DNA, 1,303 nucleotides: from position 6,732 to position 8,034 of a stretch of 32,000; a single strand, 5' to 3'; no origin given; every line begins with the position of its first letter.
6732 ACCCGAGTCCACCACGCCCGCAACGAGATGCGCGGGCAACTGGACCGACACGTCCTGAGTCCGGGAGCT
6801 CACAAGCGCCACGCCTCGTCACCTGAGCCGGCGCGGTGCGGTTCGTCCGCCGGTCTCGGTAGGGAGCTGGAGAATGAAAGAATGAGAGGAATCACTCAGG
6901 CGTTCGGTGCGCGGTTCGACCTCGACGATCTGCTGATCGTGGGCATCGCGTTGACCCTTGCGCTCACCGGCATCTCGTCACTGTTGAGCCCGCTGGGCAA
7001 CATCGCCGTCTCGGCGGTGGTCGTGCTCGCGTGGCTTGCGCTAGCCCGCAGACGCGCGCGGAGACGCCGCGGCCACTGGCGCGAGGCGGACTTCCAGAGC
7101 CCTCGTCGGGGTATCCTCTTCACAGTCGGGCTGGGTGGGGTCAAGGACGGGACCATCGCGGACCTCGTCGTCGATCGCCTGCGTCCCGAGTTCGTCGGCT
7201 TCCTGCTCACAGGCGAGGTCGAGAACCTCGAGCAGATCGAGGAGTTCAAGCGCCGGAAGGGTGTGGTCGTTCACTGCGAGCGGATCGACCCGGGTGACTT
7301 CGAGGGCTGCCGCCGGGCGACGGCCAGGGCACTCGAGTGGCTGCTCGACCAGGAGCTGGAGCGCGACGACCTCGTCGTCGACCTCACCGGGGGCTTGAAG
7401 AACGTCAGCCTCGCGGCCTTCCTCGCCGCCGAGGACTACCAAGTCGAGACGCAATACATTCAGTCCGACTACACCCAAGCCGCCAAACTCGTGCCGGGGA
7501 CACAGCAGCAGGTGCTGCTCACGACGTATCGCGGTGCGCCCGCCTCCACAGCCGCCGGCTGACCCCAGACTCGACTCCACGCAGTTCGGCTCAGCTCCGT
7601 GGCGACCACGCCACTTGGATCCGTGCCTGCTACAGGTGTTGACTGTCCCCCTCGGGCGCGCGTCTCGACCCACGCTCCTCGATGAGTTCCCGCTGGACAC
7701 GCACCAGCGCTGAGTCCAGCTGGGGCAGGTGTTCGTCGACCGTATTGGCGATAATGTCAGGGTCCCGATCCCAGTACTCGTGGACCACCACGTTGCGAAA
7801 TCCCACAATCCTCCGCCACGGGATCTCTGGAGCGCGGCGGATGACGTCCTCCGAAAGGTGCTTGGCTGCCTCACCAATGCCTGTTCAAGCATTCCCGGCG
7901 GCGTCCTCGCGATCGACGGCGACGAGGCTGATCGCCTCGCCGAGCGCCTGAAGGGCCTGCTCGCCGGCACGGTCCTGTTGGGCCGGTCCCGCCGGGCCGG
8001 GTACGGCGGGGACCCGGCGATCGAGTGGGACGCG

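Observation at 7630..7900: Hidden HepT toxin fragment back-to-back with a truncated cas5-cas11: a deletion scar where cas10 should be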

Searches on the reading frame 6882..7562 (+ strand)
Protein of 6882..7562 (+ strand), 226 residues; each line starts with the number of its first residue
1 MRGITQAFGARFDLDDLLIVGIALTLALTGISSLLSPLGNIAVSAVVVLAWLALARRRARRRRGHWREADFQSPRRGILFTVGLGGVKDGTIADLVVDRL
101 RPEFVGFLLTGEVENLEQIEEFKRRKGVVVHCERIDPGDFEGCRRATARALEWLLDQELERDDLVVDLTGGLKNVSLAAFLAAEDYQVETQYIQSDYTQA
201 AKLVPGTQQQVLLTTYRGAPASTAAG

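Call 13: search_protein_families(library=ncbifam, proteins=[window:6882-7562:+], max_evalue=0.01)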
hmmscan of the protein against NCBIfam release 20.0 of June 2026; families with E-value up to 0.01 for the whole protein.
window:6882-7562:+ (226 aa): 3 families
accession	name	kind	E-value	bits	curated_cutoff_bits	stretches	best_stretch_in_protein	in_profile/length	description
TIGR02710.1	TIGR02710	equivalog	1.7e-12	47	83.9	1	96-210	6-119/384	TIGR02710 family CRISPR-associated CARF protein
NF050099.1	SepX_GlpR_2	exception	0.0016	18.5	150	1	19-70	109-158/250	divisome protein SepX/GlpR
NF040581.1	cas_Crn1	equivalog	0.0052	16.5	125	0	156-202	92-140/178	CRISPR-associated ring nuclease Crn1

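Call 55: find_homologous_proteins(query=window:6882-7562:+, max_evalue=0.00001)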
Query window:6882-7562:+ (226 aa): 7 proteins with E <= 0.00001 among 6015 candidates.
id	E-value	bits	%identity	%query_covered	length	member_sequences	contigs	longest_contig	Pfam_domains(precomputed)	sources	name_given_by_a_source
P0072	5.1e-139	479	97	100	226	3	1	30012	-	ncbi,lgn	-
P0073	3.9e-119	414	86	100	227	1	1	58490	-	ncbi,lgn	ncbi:MAG: hypothetical protein ACRDZ4_21595 [Egibacteraceae bacterium]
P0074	6.9e-118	410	85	100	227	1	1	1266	-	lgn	-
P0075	3.8e-111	388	81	100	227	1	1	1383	-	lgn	-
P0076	1.4e-104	366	88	84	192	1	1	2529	-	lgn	-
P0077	8.9e-83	295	68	95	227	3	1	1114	-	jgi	-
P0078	1.2e-82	295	67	97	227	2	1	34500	-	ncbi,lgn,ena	-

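Call 57: find_encoding_contigs(protein=P0072, flank=10000, max_places=6)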
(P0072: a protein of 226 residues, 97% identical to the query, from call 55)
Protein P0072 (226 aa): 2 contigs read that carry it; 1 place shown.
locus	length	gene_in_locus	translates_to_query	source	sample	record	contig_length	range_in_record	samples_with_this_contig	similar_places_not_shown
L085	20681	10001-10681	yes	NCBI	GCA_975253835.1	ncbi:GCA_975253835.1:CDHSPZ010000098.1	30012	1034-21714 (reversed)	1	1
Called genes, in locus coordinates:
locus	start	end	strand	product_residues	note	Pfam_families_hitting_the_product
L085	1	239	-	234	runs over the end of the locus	PF17115:Toast_rack_N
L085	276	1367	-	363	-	-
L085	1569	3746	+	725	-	PF02810:SEC-C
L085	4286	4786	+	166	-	PF06146:PsiE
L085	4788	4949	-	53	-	-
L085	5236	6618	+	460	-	PF16952:Gln-synt_N_2, PF00120:Gln-synt_C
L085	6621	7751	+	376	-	PF04909:Amidohydro_2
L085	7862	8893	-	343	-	-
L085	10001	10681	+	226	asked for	-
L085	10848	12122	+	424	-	-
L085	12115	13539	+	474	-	PF03787:RAMPs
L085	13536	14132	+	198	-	PF27799:CRISPR-assoc_Csx19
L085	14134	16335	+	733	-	PF03787:RAMPs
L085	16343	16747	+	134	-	-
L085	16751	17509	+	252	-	PF10040:CRISPR_Cas6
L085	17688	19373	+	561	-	PF00078:RVT_1, PF01867:Cas_Cas1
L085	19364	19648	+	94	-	PF09827:CRISPR_Cas2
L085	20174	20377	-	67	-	PF13701:DDE_Tnp_1_4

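Call 58: find_encoding_contigs(protein=P0078, flank=10000, max_places=4)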
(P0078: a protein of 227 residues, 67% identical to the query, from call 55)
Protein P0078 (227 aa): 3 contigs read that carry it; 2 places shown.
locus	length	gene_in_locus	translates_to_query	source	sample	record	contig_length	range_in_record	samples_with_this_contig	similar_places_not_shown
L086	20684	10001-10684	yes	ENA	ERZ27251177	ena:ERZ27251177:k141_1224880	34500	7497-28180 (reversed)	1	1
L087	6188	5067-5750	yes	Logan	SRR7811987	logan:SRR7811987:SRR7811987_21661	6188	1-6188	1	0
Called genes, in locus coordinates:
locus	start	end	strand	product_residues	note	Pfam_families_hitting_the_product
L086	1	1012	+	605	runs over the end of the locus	PF00069:Pkinase, PF07714:PK_Tyr_Ser-Thr, PF03793:PASTA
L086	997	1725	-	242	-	PF25302:NADase_transloc, PF00754:F5_F8_type_C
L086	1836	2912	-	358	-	PF00195:Chal_sti_synt_N, PF08392:FAE1_CUT1_RppA, PF02797:Chal_sti_synt_C, PF08541:ACP_syn_III_C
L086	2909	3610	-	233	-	PF13489:Methyltransf_23, PF13847:Methyltransf_31, PF08241:Methyltransf_11, PF08242:Methyltransf_12, PF13649:Methyltransf_25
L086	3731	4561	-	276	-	PF01209:Ubie_methyltran, PF08241:Methyltransf_11, PF08242:Methyltransf_12, PF13649:Methyltransf_25, PF13847:Methyltransf_31, PF20922:Anamorsin_N (weak), PF05148:Methyltransf_8 (weak)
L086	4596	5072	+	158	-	PF01863:YgjP-like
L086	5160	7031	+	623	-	PF00005:ABC_tran, PF02463:SMC_N (faint), PF13304:AAA_21 (faint)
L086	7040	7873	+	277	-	PF01904:DUF72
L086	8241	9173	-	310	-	PF10604:Polyketide_cyc2, PF08327:AHSA1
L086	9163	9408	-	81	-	PF12840:HTH_20, PF01022:HTH_5 (weak)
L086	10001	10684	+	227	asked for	-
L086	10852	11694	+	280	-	-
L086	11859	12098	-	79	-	PF01402:RHH_1 (weak)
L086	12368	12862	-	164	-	-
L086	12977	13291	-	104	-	-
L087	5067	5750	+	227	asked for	-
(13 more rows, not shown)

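Call 59: find_encoding_contigs(protein=P0076, flank=10000, max_places=4)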
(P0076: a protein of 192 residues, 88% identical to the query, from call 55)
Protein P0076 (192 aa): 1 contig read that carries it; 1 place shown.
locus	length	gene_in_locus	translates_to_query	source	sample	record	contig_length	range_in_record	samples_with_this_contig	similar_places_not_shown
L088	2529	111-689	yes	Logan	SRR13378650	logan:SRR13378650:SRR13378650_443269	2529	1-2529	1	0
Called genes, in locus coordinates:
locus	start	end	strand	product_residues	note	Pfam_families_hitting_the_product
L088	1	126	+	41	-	?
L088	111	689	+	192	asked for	-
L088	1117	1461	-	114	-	PF01909:NTP_transf_2, PF18765:Polbeta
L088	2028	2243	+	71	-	-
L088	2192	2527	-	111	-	?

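Call 69: search_solved_structures(query=window:6882-7562:+, max_evalue=1)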
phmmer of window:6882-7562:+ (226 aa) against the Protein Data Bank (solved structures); distinct sequences matched with E-value up to 1: 8.
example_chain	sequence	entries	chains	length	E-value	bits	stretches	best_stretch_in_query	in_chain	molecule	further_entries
8t64_A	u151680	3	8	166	3.2e-09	40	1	67-203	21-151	Cam1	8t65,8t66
7yhl_A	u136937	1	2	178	0.18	14.6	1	151-204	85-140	CRISPR system ring nuclease SSO2081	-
7ygl_A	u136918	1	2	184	0.19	14.6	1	151-204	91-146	CRISPR system ring nuclease SSO2081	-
7ygh_A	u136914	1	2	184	0.19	14.6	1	151-204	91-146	CRISPR system ring nuclease SSO2081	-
9cg4_E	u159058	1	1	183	0.4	13.5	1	114-188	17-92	Fanconi-associated nuclease 1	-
9chm_E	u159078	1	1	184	0.42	13.4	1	114-188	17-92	Fanconi-associated nuclease 1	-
8htw_A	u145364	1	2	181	0.53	13.1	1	151-204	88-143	CRISPR system ring nuclease SSO2081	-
5xcn_X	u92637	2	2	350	0.78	12.6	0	117-215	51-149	Cysteine synthase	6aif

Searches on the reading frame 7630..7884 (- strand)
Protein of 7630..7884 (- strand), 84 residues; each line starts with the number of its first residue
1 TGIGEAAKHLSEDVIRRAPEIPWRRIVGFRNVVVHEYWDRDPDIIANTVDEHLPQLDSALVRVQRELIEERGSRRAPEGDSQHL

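Call 7: search_protein_families(library=pfam, proteins=[window:7630-7884:-], max_evalue=0.01)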
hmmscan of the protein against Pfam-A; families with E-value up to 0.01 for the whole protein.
window:7630-7884:- (84 aa): 1 family
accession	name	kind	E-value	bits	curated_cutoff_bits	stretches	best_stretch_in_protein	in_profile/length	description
PF01934.22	HepT-like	-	9.9e-18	64.4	23.5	1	3-61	37-118/120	Ribonuclease HepT-like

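Call 13: search_protein_families(library=ncbifam, proteins=[window:7630-7884:-], max_evalue=0.01)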
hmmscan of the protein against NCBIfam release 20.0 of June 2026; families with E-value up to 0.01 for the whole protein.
window:7630-7884:- (84 aa): 1 family
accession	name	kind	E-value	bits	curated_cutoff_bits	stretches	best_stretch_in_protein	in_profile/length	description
NF047751.1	HepT_toxin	equivalog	1.3e-09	38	60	1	12-57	73-118/120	type VII toxin-antitoxin system HepT family RNase toxin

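Call 25: find_homologous_proteins(query=window:7633-7884:-, max_evalue=0.00001)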
Query window:7633-7884:- (84 aa): 2 proteins with E <= 0.00001 among 7 candidates.
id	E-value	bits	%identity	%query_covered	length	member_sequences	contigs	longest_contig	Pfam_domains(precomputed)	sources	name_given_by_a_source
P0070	3.2e-47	176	99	98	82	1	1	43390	PF01934.23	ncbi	ncbi:MAG: HepT-like ribonuclease domain-containing protein [Egibacteraceae bacterium]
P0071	3.0e-34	134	85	88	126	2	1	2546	PF01934.23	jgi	-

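Call 26: find_encoding_contigs(protein=P0070, flank=10000, max_places=4)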
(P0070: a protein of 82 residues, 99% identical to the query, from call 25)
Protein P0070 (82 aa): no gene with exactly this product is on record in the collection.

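Call 27: find_encoding_contigs(protein=P0071, flank=10000, max_places=4)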
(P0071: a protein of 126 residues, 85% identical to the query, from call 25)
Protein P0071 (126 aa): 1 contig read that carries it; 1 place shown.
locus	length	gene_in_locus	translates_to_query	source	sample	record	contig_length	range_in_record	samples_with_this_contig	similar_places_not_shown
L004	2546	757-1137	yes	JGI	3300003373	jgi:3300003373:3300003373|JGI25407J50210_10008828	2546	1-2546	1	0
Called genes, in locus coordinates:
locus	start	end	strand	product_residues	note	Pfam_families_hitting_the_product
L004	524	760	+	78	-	PF01909:NTP_transf_2, PF18765:Polbeta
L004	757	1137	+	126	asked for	PF01934:HepT-like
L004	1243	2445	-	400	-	PF01381:HTH_3, PF12844:HTH_19 (faint), PF13560:HTH_31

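Call 72: find_related_loci(query=P0071, collection=metagenome_contigs, flank=10000)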
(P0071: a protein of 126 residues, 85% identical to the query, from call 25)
Query P0071 (126 aa) in metagenome_contigs; peptide patterns used: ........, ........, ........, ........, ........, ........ (x = any residue, [..] = any of these).
360 stretches matched a pattern; 56 encode a relative of the query (tblastn E <= 1e-3); 56 distinct loci.
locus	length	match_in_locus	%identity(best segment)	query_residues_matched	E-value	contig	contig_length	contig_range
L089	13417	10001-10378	100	1-126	5e-82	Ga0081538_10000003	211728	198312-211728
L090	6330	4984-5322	37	2-115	8e-19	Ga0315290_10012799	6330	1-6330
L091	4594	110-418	43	10-113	9e-19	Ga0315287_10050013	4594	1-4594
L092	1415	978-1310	43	5-117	2e-18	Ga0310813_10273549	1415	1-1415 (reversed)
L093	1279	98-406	38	10-114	3e-18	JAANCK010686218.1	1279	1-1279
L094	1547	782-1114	40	5-117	4e-18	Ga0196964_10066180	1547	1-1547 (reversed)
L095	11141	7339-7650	42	10-114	5e-18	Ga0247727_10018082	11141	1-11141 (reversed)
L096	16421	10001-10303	43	10-111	1e-17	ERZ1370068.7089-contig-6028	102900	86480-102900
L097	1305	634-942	37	10-114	2e-17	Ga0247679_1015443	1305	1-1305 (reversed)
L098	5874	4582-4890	41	10-113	6e-17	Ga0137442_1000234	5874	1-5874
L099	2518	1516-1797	45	10-104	9e-17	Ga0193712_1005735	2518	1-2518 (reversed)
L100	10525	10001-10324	37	5-113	2e-16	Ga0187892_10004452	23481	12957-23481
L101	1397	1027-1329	42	10-111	4e-16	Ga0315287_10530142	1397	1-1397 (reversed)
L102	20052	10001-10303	42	10-111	6e-16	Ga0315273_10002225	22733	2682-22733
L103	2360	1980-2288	40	10-113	7e-16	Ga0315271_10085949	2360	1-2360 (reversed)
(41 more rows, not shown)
